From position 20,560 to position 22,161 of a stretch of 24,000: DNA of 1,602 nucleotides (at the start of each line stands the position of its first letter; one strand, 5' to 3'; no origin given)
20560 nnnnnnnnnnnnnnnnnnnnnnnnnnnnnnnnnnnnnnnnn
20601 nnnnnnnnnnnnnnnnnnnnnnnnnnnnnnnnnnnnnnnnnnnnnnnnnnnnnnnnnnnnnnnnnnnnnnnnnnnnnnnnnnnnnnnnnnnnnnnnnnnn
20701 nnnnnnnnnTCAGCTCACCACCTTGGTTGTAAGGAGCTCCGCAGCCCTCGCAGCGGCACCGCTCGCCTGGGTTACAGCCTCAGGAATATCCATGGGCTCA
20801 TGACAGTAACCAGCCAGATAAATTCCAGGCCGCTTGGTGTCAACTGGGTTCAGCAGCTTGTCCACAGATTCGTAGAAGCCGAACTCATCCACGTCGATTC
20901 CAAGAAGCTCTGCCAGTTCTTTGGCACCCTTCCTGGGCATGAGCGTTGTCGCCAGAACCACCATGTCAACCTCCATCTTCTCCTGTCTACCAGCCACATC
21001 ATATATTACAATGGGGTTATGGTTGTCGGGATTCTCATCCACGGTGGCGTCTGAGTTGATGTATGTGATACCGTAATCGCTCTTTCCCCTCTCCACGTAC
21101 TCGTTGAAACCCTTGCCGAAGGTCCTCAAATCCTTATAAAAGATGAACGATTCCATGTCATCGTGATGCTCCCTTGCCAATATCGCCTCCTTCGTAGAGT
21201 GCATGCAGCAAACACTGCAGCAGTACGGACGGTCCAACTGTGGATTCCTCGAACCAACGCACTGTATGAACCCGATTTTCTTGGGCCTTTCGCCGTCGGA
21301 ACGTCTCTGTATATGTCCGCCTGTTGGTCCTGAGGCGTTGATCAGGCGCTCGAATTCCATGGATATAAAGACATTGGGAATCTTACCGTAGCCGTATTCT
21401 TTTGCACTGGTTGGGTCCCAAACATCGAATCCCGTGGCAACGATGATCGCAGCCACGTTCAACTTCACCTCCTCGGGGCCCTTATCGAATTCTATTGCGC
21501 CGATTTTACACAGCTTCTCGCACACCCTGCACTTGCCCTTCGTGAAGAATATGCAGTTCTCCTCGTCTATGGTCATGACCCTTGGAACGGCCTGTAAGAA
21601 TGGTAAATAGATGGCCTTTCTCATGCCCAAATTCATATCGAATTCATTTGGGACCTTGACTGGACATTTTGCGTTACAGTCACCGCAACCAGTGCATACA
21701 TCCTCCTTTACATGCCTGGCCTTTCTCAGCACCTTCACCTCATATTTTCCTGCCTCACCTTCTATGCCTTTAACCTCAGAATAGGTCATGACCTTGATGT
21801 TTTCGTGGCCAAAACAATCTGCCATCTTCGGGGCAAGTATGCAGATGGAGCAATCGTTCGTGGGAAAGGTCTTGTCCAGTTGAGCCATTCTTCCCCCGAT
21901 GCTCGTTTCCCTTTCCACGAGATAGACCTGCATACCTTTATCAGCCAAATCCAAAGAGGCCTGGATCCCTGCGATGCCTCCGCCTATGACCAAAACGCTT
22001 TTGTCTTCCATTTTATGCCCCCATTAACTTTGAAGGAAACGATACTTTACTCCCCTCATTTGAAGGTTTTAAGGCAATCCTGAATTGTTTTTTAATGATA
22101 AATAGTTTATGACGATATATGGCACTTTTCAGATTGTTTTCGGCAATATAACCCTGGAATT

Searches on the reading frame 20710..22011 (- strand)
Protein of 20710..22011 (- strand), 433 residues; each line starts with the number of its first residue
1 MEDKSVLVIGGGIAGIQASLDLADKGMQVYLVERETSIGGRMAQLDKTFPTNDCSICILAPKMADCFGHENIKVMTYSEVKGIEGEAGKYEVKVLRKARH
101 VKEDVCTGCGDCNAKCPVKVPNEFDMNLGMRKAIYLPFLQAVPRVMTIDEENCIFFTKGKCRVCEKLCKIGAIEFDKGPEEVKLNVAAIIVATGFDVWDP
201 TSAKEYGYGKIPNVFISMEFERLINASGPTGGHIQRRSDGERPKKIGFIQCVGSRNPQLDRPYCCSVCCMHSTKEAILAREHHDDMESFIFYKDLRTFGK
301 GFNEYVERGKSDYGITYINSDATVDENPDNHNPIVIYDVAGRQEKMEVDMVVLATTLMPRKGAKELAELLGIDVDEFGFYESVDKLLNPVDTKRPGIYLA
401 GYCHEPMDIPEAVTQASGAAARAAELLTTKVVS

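Call 7: search_protein_families(library=pfam, proteins=[window:20710-22011:-], max_evalue=0.01)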
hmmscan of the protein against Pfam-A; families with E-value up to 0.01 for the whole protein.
window:20710-22011:- (433 aa): 18 families
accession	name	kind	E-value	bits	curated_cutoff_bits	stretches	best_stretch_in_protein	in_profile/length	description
PF07992.20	Pyr_redox_2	-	1.1e-13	51.8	26.1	2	5-93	2-88/291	Pyridine nucleotide-disulphide oxidoreductase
PF12831.13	FAD_oxidored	-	6.5e-08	32.7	27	1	6-43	2-39/416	FAD dependent oxidoreductase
PF00070.33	Pyr_redox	-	2.2e-06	28.5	22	1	5-41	1-36/82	Pyridine nucleotide-disulphide oxidoreductase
PF13738.12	Pyr_redox_3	-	2.8e-06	27.2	30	1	2-102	163-258/305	Pyridine nucleotide-disulphide oxidoreductase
PF00890.30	FAD_binding_2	-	6.7e-06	26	20.4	1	6-41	2-37/414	FAD binding domain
PF13450.12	NAD_binding_8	-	8.2e-06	26.4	21.9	1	8-44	1-37/68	NAD(P)-binding Rossmann-like domain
PF01266.30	DAO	-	2.5e-05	24.4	27.9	1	6-39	2-35/353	FAD dependent oxidoreductase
PF03486.20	HI0933_like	-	3.7e-05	23.7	50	1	5-41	2-38/244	HI0933-like protein Rossmann domain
PF01134.28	GIDA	-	0.0001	22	22.1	1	6-37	2-33/391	Glucose inhibited division protein A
PF01946.23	Thi4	-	0.00071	19.3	26.2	1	4-43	18-58/235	Thi4 family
PF13237.11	Fer4_10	-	0.00078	19.8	25.5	1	102-122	5-26/53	4Fe-4S dicluster domain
PF01494.25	FAD_binding_3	-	0.0017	18.1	22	1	5-36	3-34/349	FAD binding domain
PF12838.12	Fer4_7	-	0.0019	19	27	0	92-120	31-52/52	4Fe-4S dicluster domain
PF14697.11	Fer4_21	-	0.0031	18.1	35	1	97-118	32-53/59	4Fe-4S dicluster domain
PF12837.12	Fer4_6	-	0.005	17.2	25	0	100-120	3-23/24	4Fe-4S binding domain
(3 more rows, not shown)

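Call 21: search_protein_families(library=ncbifam, proteins=[window:20710-22011:-], max_evalue=0.001)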
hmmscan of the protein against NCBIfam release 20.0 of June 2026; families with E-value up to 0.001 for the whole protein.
window:20710-22011:- (433 aa): 55 families (the best 25 are shown)
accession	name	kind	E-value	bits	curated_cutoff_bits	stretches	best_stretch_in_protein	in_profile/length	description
NF040770.1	hetero_SS_HdrA2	exception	3.4e-158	528.1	1100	1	4-429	140-562/777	CoB-CoM heterodisulfide reductase HdrA2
NF041778.1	hetero_SS_HdrA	equivalog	9.7e-112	374.2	1400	1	5-430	144-573/771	ferredoxin:CoB-CoM heterodisulfide reductase subunit HdrA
NF041891.1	hdrA_Methbact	equivalog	2.4e-105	353.4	1300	1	3-429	133-558/762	ferredoxin:CoB-CoM heterodisulfide reductase subunit HdrA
TIGR03467.1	HpnE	equivalog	1.7e-08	34.2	283.05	1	6-43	1-38/430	hydroxysqualene dehydroxylase HpnE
NF045637.1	carotdesatCrtDProt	equivalog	8.1e-08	31.2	580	1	6-47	1-42/485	1-hydroxycarotenoid 3,4-desaturase CrtD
TIGR02734.1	crtI_fam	subfamily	8.3e-08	31.3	238.1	1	6-48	1-43/504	phytoene desaturase family protein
NF005560.0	PRK07233.1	equivalog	2.8e-07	29.8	252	1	5-46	2-43/435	hypothetical protein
NF009410.0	PRK12771.1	subfamily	4.3e-07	28.9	516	1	4-42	139-177/566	NAD(P)-binding protein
NF058655.1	CrtID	equivalog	4.9e-07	29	640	1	6-48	1-43/478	bifunctional phytoene desaturase/3,4-desaturase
TIGR03997.1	mycofact_OYE_2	equivalog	5.4e-07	28.4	793.15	1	3-47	379-423/645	mycofactocin system FadH/OYE family oxidoreductase 2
NF008845.0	PRK11883.1-5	equivalog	5.9e-07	28.1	560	0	377-427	415-465/468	protoporphyrinogen oxidase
TIGR04018.1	Bthiol_YpdA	hypoth_equivalog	6.5e-07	28.5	339.9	0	4-38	153-187/316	YpdA family putative bacillithiol disulfide reductase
NF045599.1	bili_reduct_long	exception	8e-07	27.7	750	1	2-43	380-421/641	bilirubin reductase, long form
TIGR01350.1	lipoamide_DH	equivalog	1.4e-06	27.3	408.8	0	6-40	4-37/461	dihydrolipoyl dehydrogenase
NF041087.1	bile_acid_BaiCD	equivalog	1.9e-06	26.3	825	1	3-44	380-421/642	bile acid Fe-S flavoenzyme BaiCD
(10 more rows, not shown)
